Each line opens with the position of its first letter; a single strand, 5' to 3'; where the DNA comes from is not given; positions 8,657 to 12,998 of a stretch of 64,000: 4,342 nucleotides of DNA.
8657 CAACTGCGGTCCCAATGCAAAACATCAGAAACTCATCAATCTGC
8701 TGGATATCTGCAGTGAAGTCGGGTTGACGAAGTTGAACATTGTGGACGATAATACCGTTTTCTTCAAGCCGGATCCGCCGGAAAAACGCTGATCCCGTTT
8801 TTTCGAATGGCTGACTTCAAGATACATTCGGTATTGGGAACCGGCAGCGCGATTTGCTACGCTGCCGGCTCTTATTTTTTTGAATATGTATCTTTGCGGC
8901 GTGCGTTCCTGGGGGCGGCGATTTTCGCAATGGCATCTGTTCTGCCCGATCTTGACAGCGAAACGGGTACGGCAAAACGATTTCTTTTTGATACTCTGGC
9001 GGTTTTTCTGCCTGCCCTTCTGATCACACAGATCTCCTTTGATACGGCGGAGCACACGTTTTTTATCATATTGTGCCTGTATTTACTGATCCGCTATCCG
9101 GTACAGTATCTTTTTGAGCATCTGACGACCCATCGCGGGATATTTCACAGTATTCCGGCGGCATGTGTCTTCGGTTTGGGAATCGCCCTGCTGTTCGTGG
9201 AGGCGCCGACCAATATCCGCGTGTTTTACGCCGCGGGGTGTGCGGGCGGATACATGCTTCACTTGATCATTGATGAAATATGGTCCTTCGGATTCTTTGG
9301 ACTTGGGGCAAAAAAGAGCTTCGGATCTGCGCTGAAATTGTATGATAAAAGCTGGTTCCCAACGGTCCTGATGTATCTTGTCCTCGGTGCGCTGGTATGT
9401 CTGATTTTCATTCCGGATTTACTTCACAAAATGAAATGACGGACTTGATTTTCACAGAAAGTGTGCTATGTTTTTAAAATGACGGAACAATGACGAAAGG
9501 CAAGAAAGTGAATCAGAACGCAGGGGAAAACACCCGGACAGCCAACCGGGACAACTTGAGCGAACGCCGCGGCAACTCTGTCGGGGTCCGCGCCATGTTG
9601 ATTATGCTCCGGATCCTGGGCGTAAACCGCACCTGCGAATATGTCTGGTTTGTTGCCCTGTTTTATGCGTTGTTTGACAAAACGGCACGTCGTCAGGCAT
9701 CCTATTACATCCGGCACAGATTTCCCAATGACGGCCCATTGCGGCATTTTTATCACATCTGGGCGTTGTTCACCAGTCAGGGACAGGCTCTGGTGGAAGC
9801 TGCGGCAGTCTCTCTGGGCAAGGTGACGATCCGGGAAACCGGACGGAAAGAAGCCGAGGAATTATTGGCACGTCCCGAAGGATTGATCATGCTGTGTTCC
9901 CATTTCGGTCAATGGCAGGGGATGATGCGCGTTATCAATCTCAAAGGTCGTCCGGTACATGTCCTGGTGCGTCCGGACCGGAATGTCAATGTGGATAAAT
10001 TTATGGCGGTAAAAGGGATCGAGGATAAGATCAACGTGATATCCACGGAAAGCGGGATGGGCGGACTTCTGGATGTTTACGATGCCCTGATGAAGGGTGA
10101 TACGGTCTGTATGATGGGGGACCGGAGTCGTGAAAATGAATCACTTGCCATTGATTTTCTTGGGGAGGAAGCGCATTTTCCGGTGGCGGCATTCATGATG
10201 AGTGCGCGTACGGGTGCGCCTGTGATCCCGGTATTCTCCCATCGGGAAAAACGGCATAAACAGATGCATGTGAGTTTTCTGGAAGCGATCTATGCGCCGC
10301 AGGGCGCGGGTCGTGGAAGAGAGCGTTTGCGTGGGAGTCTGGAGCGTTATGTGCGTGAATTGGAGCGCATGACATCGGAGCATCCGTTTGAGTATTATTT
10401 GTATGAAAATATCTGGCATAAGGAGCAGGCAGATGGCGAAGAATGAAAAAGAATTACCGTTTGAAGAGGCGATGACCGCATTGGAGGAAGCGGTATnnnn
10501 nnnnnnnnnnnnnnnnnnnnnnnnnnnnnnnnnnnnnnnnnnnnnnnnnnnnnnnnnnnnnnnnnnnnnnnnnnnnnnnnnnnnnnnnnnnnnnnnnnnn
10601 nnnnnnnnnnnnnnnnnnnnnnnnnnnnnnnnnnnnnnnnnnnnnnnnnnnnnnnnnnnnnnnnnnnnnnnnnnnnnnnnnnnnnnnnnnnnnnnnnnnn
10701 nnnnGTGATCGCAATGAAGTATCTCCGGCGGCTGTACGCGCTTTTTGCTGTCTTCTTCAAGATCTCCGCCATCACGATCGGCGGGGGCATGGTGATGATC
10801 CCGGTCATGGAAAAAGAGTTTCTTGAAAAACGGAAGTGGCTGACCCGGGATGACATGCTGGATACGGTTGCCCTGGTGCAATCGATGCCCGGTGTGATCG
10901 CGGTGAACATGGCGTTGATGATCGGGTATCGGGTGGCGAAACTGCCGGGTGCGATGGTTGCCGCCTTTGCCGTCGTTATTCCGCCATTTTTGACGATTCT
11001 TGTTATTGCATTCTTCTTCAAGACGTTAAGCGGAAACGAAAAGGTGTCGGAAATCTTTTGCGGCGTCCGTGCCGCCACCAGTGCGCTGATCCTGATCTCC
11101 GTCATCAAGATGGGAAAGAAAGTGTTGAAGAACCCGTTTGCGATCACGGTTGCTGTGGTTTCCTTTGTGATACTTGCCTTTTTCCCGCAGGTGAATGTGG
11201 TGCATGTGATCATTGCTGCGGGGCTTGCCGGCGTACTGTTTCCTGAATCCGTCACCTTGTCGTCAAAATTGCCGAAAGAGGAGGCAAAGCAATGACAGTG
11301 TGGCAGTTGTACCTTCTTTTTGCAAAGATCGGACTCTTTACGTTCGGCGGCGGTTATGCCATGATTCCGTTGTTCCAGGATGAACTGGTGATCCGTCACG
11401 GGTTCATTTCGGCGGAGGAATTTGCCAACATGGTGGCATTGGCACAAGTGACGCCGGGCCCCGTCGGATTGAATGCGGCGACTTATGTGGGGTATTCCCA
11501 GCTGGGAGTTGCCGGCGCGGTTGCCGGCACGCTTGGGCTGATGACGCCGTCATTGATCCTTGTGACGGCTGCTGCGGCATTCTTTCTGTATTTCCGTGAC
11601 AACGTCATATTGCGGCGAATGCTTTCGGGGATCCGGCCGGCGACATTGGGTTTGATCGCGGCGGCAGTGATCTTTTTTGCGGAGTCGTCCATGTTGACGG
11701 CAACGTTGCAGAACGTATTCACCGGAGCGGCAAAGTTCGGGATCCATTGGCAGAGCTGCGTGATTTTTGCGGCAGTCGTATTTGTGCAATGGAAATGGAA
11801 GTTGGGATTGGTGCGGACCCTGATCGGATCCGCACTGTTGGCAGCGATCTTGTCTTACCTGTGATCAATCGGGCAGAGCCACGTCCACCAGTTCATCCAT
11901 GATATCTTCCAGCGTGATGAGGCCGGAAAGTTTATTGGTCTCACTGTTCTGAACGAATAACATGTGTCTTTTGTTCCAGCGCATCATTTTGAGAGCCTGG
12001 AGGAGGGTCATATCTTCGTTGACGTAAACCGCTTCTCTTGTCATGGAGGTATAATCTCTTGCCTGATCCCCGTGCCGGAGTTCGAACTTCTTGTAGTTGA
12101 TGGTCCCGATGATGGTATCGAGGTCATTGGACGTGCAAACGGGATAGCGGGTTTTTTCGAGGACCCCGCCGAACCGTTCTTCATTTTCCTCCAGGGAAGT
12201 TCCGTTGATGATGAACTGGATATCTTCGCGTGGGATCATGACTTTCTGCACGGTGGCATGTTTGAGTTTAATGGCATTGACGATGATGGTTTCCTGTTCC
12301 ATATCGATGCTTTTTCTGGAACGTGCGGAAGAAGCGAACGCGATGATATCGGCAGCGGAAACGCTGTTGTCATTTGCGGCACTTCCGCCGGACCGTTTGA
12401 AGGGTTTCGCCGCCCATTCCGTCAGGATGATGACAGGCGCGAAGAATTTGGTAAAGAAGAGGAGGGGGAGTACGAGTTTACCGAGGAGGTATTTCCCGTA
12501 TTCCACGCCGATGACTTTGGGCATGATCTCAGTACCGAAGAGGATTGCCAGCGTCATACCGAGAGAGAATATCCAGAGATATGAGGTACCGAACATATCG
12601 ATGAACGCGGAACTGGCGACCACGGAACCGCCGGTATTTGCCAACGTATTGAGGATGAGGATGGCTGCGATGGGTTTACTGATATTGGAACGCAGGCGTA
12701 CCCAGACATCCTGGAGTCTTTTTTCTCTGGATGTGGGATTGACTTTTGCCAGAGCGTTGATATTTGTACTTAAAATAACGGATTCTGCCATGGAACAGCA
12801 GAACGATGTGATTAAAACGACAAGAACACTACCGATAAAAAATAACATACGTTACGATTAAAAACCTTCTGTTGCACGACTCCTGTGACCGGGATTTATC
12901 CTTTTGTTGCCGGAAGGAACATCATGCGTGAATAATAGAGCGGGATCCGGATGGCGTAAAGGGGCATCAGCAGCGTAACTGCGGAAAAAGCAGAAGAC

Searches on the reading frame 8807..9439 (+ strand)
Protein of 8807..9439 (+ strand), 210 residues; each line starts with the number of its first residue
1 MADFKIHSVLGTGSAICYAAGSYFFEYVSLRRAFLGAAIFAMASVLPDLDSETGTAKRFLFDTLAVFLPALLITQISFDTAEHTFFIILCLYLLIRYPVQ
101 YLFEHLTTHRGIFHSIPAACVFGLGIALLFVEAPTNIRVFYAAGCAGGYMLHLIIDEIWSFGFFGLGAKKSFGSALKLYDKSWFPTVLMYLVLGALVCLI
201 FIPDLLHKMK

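Call 8: search_protein_families(library=pfam, proteins=[window:8807-9439:+], max_evalue=0.001)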
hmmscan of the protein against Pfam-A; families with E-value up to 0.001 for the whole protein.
window:8807-9439:+ (210 aa): 1 family
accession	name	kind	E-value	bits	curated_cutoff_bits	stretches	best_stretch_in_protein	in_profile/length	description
PF04307.19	YdjM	-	5.6e-11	42.7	29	1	7-163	6-113/176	YdjM inner membrane protein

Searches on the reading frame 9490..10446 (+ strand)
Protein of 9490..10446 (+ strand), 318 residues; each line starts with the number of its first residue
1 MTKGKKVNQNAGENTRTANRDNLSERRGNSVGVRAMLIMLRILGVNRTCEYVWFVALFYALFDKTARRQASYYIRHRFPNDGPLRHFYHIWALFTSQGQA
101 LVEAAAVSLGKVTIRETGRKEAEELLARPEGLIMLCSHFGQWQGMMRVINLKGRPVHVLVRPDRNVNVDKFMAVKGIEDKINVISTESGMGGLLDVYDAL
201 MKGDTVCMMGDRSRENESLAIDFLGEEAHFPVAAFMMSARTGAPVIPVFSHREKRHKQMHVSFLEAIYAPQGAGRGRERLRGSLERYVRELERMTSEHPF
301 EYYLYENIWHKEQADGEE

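Call 8: search_protein_families(library=pfam, proteins=[window:9490-10446:+], max_evalue=0.001)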
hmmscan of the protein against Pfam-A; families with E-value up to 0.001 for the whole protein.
window:9490-10446:+ (318 aa): 1 family
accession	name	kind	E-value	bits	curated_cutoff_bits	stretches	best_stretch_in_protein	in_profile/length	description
PF03279.18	Lip_A_acyltrans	-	6.9e-19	68.6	22.3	1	35-303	21-287/295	Bacterial lipid A biosynthesis acyltransferase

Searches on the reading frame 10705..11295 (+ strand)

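Call 8: search_protein_families(library=pfam, proteins=[window:10705-11295:+], max_evalue=0.001)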
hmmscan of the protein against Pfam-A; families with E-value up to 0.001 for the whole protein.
window:10705-11295:+ (196 aa): 1 family
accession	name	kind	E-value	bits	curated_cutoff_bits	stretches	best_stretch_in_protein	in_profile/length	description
PF02417.20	Chromate_transp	-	1.4e-46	159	28.6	1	12-177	2-166/166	Chromate transporter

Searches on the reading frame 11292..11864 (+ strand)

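Call 8: search_protein_families(library=pfam, proteins=[window:11292-11864:+], max_evalue=0.001)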
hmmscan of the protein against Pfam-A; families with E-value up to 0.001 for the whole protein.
window:11292-11864:+ (190 aa): 1 family
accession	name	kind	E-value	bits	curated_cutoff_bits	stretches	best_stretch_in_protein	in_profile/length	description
PF02417.20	Chromate_transp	-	2.6e-44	151.6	28.6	1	4-183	1-164/166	Chromate transporter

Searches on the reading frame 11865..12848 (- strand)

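Call 8: search_protein_families(library=pfam, proteins=[window:11865-12848:-], max_evalue=0.001)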
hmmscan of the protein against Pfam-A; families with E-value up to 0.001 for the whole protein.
window:11865-12848:- (327 aa): 2 families
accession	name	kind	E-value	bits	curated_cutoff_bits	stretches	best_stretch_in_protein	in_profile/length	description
PF01595.25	CNNM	-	5.8e-24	85.2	28.4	1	9-182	4-178/181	Cyclin M transmembrane N-terminal domain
PF00571.33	CBS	-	1.8e-11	44.6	24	1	264-321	2-56/57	CBS domain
